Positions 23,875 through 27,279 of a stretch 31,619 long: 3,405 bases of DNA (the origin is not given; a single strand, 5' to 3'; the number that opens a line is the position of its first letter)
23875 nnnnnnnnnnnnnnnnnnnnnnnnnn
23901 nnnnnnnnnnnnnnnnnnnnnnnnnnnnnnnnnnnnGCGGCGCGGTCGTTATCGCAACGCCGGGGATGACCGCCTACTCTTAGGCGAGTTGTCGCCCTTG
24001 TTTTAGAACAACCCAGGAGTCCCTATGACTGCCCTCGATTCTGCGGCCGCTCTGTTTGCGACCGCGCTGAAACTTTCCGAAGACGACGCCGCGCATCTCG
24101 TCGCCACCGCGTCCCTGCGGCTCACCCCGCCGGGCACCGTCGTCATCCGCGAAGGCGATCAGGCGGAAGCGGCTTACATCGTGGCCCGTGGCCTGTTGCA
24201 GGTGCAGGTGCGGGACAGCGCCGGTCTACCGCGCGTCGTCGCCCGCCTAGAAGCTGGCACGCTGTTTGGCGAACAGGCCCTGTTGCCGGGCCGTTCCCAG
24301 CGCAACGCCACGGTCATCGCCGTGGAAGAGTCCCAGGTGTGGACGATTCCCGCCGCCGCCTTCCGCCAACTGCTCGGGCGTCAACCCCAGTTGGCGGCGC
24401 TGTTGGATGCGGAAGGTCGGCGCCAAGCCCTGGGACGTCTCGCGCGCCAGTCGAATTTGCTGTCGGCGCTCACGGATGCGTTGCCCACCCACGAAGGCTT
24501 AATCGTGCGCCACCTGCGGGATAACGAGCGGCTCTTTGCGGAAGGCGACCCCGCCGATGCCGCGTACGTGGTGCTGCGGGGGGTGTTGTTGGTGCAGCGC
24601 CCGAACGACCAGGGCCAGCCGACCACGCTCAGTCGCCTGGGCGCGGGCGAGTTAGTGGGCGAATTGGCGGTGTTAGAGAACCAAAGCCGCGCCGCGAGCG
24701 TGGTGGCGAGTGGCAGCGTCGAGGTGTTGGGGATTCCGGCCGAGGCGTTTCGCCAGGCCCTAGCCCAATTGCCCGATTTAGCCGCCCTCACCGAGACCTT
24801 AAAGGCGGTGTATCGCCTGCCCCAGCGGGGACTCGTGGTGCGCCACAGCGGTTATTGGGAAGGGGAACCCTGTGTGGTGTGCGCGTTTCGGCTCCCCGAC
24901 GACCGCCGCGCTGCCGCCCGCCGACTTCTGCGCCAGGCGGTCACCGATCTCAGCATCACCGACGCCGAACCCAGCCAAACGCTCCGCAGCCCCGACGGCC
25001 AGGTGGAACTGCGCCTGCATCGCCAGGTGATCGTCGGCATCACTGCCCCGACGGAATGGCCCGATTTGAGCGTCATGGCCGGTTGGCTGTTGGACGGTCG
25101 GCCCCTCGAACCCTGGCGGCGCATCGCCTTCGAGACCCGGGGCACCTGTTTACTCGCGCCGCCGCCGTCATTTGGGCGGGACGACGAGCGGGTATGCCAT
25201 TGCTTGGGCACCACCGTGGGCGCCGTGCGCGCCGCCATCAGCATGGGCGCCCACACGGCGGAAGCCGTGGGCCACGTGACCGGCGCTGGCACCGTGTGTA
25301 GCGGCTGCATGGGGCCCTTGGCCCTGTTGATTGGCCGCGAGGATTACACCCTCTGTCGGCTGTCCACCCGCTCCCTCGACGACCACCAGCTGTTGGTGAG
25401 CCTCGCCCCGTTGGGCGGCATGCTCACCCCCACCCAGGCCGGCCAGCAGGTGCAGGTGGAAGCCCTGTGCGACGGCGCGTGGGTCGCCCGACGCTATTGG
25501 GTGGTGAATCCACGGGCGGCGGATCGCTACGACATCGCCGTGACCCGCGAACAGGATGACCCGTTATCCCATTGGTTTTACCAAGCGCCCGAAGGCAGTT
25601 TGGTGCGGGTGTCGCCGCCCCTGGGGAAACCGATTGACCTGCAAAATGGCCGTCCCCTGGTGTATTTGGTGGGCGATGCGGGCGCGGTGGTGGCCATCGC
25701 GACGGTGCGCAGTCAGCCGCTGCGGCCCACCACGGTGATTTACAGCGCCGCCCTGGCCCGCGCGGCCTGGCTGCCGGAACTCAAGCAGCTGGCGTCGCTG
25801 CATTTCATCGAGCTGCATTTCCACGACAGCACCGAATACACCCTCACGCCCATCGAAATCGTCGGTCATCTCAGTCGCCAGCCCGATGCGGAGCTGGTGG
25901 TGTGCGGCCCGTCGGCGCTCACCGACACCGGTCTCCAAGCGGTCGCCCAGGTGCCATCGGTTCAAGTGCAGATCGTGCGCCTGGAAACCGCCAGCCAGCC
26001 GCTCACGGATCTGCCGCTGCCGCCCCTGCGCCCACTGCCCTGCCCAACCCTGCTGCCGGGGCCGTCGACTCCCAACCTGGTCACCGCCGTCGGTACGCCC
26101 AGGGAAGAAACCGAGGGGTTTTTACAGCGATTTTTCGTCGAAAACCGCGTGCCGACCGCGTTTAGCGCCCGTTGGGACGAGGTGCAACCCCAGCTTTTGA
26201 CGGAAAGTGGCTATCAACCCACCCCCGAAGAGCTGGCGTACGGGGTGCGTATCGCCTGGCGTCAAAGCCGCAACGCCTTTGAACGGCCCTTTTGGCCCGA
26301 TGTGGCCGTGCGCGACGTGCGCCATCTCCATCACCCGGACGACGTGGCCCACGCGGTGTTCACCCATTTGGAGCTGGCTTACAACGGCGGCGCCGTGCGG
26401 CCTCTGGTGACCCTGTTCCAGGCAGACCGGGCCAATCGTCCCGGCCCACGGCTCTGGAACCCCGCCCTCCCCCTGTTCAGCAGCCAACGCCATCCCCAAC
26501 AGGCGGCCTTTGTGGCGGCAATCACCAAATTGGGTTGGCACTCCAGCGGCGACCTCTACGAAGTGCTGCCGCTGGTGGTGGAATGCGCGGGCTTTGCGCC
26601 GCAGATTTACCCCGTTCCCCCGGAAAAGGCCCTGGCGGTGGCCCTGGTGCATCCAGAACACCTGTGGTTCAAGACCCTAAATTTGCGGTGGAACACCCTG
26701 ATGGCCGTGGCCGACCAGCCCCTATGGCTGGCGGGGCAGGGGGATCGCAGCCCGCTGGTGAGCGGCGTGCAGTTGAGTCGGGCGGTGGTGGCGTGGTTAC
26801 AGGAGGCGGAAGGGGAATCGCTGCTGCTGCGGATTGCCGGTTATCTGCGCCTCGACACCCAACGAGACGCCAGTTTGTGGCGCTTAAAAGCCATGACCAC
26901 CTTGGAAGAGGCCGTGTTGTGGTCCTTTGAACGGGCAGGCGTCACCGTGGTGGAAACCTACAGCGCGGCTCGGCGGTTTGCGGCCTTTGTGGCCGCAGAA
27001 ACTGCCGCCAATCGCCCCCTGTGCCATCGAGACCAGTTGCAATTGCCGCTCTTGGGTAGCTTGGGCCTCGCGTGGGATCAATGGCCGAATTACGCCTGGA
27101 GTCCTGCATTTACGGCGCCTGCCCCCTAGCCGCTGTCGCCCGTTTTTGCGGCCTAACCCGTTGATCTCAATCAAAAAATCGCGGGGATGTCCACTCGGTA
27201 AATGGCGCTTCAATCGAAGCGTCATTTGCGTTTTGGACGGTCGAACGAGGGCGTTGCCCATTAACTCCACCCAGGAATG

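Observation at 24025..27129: Unusual self-contained architecture: 2x cNMP-binding + BFD [2Fe-2S] + FNR-like reductase + NOS-like domain in one polypeptide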

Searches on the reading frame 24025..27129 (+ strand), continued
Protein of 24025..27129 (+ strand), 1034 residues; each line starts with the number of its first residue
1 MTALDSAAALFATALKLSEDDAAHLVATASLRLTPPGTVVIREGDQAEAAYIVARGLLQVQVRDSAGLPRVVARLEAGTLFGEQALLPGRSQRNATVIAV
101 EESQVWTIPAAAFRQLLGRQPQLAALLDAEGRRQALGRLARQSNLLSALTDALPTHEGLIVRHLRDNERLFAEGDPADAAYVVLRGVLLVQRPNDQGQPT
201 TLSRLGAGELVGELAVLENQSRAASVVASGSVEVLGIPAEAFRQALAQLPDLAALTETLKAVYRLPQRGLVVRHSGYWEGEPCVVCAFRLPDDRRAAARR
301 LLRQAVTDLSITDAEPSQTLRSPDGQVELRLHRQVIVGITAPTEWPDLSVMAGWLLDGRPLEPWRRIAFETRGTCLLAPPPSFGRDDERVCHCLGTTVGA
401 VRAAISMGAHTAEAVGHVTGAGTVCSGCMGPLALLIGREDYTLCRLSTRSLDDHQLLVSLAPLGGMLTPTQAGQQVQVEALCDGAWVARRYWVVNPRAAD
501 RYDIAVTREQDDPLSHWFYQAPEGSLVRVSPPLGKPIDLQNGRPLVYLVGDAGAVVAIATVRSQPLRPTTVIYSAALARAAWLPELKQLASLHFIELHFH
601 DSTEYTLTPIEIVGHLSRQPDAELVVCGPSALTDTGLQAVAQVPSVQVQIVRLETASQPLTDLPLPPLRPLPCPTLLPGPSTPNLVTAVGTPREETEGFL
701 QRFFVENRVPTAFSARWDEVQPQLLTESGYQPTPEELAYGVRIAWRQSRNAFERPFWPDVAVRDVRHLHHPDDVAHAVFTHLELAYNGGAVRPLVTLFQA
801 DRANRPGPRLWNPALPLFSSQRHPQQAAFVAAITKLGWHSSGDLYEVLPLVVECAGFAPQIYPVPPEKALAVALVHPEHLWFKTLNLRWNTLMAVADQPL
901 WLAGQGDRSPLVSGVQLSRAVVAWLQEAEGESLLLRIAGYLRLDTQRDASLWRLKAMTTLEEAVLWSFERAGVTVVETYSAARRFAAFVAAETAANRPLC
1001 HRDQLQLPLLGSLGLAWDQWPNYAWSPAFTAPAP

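Call 52: search_protein_families(library=pfam, proteins=[P0057, P0030, P0052, P0063, P0064, P0090, P0048, P0071, P0045], max_evalue=0.001)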
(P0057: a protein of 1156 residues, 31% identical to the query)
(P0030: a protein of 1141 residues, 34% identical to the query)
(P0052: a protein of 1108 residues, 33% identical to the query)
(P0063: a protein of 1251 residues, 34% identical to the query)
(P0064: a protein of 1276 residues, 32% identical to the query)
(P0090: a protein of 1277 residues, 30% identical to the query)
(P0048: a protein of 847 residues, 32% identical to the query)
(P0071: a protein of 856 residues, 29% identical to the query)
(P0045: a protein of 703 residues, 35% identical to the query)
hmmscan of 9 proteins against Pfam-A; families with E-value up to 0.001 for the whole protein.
P0057 (1156 aa): 8 families
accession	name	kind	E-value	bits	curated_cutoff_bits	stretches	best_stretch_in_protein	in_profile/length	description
PF02898.20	NO_synthase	-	3.5e-160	533.3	22.7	1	795-1151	3-362/362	Nitric oxide synthase, oxygenase domain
PF04324.20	Fer2_BFD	-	5.1e-11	43.2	26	1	472-519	1-48/50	BFD-like [2Fe-2S] binding domain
PF13499.12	EF-hand_7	-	5.4e-10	39.9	30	1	183-238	5-64/67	EF-hand domain pair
PF00036.39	EF-hand_1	-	3.2e-07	29.9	25.4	1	215-239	1-25/29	EF hand domain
PF13405.12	EF-hand_6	-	3.6e-06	26.7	25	0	182-210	2-30/30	EF-hand domain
PF00175.26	NAD_binding_1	-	7.9e-06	26.9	22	1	633-733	1-108/109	Oxidoreductase NAD-binding domain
PF00970.30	FAD_binding_6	-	1.6e-05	25.6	21.1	1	555-621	31-97/99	Oxidoreductase FAD-binding domain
PF13202.12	EF-hand_5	-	6.6e-05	22.6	25.9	0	218-237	3-22/25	EF hand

P0030 (1141 aa): 4 families
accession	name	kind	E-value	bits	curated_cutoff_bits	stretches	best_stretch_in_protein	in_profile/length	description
PF02898.20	NO_synthase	-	4.2e-149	496.8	22.7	1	779-1140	3-361/362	Nitric oxide synthase, oxygenase domain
PF00027.35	cNMP_binding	-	5e-37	126.2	27.5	2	171-253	3-86/89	Cyclic nucleotide-binding domain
PF00970.30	FAD_binding_6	-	1.9e-13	51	21.1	1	462-556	2-97/99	Oxidoreductase FAD-binding domain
PF04324.20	Fer2_BFD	-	2.4e-11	44.3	26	1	407-454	1-48/50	BFD-like [2Fe-2S] binding domain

P0052 (1108 aa): 4 families
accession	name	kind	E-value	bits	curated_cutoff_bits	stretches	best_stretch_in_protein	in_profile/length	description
PF00027.35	cNMP_binding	-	9.4e-40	134.9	27.5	2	162-247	2-88/89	Cyclic nucleotide-binding domain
PF00970.30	FAD_binding_6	-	1.1e-11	45.4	21.1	1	448-542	2-97/99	Oxidoreductase FAD-binding domain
PF00067.27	p450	-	4.6e-11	42.6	22.8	1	897-1100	93-305/462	Cytochrome P450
PF04324.20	Fer2_BFD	-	2.9e-10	40.8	26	1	393-440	1-48/50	BFD-like [2Fe-2S] binding domain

P0063 (1251 aa): 4 families
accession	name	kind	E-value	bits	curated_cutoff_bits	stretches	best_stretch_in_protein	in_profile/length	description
PF00027.35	cNMP_binding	-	4.7e-36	123.1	27.5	2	124-205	2-88/89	Cyclic nucleotide-binding domain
PF00067.27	p450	-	1.1e-35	123.7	22.8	1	853-1224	89-443/462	Cytochrome P450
PF00970.30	FAD_binding_6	-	4.3e-12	46.7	21.1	1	412-505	4-97/99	Oxidoreductase FAD-binding domain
PF04324.20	Fer2_BFD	-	1.4e-07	32.2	26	1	357-402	3-48/50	BFD-like [2Fe-2S] binding domain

P0064 (1276 aa): 4 families
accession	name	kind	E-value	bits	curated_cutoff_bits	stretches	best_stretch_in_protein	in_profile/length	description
PF00027.35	cNMP_binding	-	2.5e-41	140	27.5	2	161-246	2-88/89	Cyclic nucleotide-binding domain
PF00067.27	p450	-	5e-36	124.9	22.8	1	881-1256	90-447/462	Cytochrome P450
PF04324.20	Fer2_BFD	-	2.5e-07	31.4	26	1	393-440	1-48/50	BFD-like [2Fe-2S] binding domain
PF00970.30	FAD_binding_6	-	4.1e-06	27.5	21.1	1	449-542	3-97/99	Oxidoreductase FAD-binding domain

P0090 (1277 aa): 4 families
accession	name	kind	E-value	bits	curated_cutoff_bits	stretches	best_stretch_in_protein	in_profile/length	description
PF00027.35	cNMP_binding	-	1.5e-37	127.9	27.5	2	164-250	2-89/89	Cyclic nucleotide-binding domain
PF00067.27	p450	-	2.4e-34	119.4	22.8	1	886-1247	90-439/462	Cytochrome P450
PF00970.30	FAD_binding_6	-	3.6e-09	37.3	21.1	1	458-550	6-97/99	Oxidoreductase FAD-binding domain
PF04324.20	Fer2_BFD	-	2e-05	25.3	26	1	403-449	3-49/50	BFD-like [2Fe-2S] binding domain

P0048 (847 aa): 4 families
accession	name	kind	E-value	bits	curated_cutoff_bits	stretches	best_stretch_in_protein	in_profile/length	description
PF00027.35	cNMP_binding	-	2.2e-50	169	27.5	2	165-251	2-89/89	Cyclic nucleotide-binding domain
PF00970.30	FAD_binding_6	-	2.2e-10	41.2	21.1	1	453-547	3-97/99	Oxidoreductase FAD-binding domain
PF04324.20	Fer2_BFD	-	8.9e-10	39.2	26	1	397-444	1-48/50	BFD-like [2Fe-2S] binding domain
PF00175.26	NAD_binding_1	-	9.4e-08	33.1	22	1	562-656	4-108/109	Oxidoreductase NAD-binding domain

P0071 (856 aa): 4 families
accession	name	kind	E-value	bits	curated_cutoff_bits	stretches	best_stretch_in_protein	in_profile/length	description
PF00027.35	cNMP_binding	-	1.3e-45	153.7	27.5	2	171-256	2-88/89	Cyclic nucleotide-binding domain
PF00970.30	FAD_binding_6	-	9.1e-12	45.6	21.1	1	460-553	4-97/99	Oxidoreductase FAD-binding domain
PF00175.26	NAD_binding_1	-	1.8e-09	38.6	22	1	567-662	3-108/109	Oxidoreductase NAD-binding domain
PF04324.20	Fer2_BFD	-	4.6e-08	33.7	26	1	403-450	1-48/50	BFD-like [2Fe-2S] binding domain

P0045 (703 aa): 5 families
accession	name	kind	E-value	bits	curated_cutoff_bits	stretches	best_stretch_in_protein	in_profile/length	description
PF00027.35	cNMP_binding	-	5.1e-45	151.8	27.5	2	54-141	2-87/89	Cyclic nucleotide-binding domain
PF04324.20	Fer2_BFD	-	1.8e-13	51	26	1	415-461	2-48/50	BFD-like [2Fe-2S] binding domain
PF00175.26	NAD_binding_1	-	7.4e-09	36.7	22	1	579-673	4-108/109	Oxidoreductase NAD-binding domain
PF00970.30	FAD_binding_6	-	7.8e-08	33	21.1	1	471-564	4-97/99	Oxidoreductase FAD-binding domain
PF22290.1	DmmA-like_N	-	5.8e-05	24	33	1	565-686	11-124/124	Dimethylamine monooxygenase subunit DmmA-like, N-terminal domain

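Call 58: fold_search(model_id=the predicted structure, library=pdb)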
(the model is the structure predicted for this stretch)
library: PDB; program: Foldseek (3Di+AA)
matches with E <= 10: 1613; with E <= 0.001: 1025
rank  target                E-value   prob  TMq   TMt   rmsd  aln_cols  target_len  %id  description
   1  2an2                  2.2e-26  1.00  0.32  0.89   2.3       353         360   26  P332G, A333S Double mutant of the Bacillus subtilis Nitric Oxide Synthase (released 2006-08-29)
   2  4ugt                  4.3e-26  1.00  0.32  0.88   2.7       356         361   24  Structure of Bacillus subtilis Nitric Oxide Synthase in complex with N-(3-((pyrrolidin-3-yloxy)methyl)phenyl)thiophene-2 (released 2015-06-24)
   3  2an0                  5.2e-26  1.00  0.32  0.88   2.2       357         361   24  Crystal Structure of the P332G mutant of the Bacillus subtilis NOS (released 2006-08-29)
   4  4cul_B                8.0e-26  1.00  0.32  0.82   2.5       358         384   27  Structure of bovine endothelial nitric oxide synthase heme domain in complex with 6-acetyl-2-amino-7,7-dimethyl-7,8-di (released 2014-05-28)
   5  3fc5_A                8.9e-26  1.00  0.31  0.76   3.0       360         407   25  G586S mutant nNOSoxy (released 2009-11-03)
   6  8ufs_D                9.3e-26  1.00  0.31  0.78   5.3       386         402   26  Structure of human endothelial nitric oxide synthase E361Q mutant heme domain obtain after soaking crystal with 4-meth (released 2024-03-13)
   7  4lwa                  1.3e-25  1.00  0.32  0.88   2.7       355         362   24  Structure of Bacillus subtilis nitric oxide synthase in complex with ((2S, 3S)-1,3-bis((6-(2,5-dimethyl-1H-pyrrol-1-yl)- (released 2013-10-23)
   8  2amo_A                1.3e-25  1.00  0.32  0.88   2.4       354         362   25  Loose Dimer of a Bacillus subtilis Nitric Oxide Synthase (released 2006-10-31)
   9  4d3u                  1.5e-25  1.00  0.32  0.88   2.7       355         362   24  Structure of Bacillus subtilis Nitric Oxide Synthase H128S in complex with N-{3-[(1S)-2-(3-{(Z)-[amino(thiophen-2-yl)met (released 2015-01-14)
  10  3jwy_B                1.6e-25  1.00  0.32  0.79   4.7       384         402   26  Structure of endothelial nitric oxide synthase heme domain complexed with N1-{(3'R,4'S)-4'-[(6"-amino-4"-methylpyridin (released 2010-05-05)
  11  1jwj_B                1.6e-25  1.00  0.31  0.75   4.3       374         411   24  Murine Inducible Nitric Oxide Synthase Oxygenase Dimer (Delta 65) with W457F Mutation at Tetrahydrobiopterin Binding S (released 2001-10-31)
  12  3e65_B                1.8e-25  1.00  0.31  0.73   4.3       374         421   24  Murine INOS dimer with HEME, pterin and inhibitor AR-C120011 (released 2008-10-07)
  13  3nli_B                1.8e-25  1.00  0.31  0.77   5.1       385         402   25  Structure of endothelial nitric oxide synthase N368D mutant heme domain complexed with 6-{{(3'R,4'R)-3'-[2"-(3'''-fluo (released 2010-11-03)
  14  3e7s_B                2.1e-25  1.00  0.31  0.77   8.9       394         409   26  Structure of bovine eNOS oxygenase domain with inhibitor AR-C95791 (released 2008-10-07)
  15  3jwz_B                2.2e-25  1.00  0.31  0.77   5.2       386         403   25  Structure of endothelial nitric oxide synthase heme domain complexed with N1-[(3' S,4' R)-4'-((6"-amino-4"-methylpyrid (released 2010-05-05)
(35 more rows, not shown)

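Call 70: search_protein_families(library=padloc, proteins=[window:24025-27129:+], max_evalue=0.01)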
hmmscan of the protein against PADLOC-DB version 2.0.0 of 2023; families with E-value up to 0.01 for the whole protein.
window:24025-27129:+ (1034 aa): 4 families
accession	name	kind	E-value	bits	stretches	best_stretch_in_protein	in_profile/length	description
PDLC00731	Effector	-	5.7e-21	72.8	2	18-127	29-133/306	TIR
PDLC00734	PycC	-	2e-19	68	2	23-117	27-120/374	Pycsar cyclase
PDLC02371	PycTIR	-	4.9e-19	66.8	2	19-133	27-136/288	-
PDLC00732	Effector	-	9.6e-11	39.2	2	20-127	27-129/301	TIR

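Call 72: find_related_loci(query=window:24025-27126:+, collection=metagenome_contigs, flank=6000)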
Query window:24025-27126:+ (1034 aa) in metagenome_contigs; peptide patterns used: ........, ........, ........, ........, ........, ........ (x = any residue, [..] = any of these).
43 stretches matched a pattern, but none encodes a relative of the query by tblastn (E <= 1e-3).

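Call 74: find_related_loci(query=A4, collection=metagenome_contigs, flank=6000)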
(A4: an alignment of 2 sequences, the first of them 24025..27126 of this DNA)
Query A4 (1034 aa) in metagenome_contigs; peptide patterns used: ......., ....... (x = any residue, [..] = any of these).
158 stretches matched a pattern, but none encodes a relative of the query by tblastn (E <= 1e-3).

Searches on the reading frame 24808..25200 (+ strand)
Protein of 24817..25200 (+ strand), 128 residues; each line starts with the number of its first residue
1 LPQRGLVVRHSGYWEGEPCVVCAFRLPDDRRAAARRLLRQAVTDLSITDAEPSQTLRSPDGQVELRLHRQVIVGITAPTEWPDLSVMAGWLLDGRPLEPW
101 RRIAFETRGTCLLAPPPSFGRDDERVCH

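Call 18: search_protein_families(library=pfam, proteins=[window:24817-25200:+], max_evalue=10)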
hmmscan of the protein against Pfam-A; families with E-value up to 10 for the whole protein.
window:24817-25200:+ (128 aa): 0 families

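Call 62: predict_structure(alignment_id=A3)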
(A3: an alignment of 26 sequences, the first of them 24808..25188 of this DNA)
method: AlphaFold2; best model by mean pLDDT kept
length: 127 residues; sequences in the alignment: 26
mean_pLDDT: 89.8   pTM: 0.79
mean pLDDT of the five models: 89.8, 86.4, 86.0, 86.0, 83.3
residues with pLDDT >= 90: 94; 70-90: 19; 50-70: 13; < 50: 1
segments of 3 or more residues with pLDDT < 50: none
pLDDT, mean of each block of 10 residues (from residue 1): 72 89 93 94 94 97 98 97 95 95 96 81 57
secondary structure, 60 per line:
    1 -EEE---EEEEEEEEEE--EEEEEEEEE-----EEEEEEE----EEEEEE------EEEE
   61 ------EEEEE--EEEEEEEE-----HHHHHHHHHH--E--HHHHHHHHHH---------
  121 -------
elements in order: E2-4 E8-17 E20-28 E34-40 E45-50 E57-60 E67-71 E74-81 H87-96 H102-111
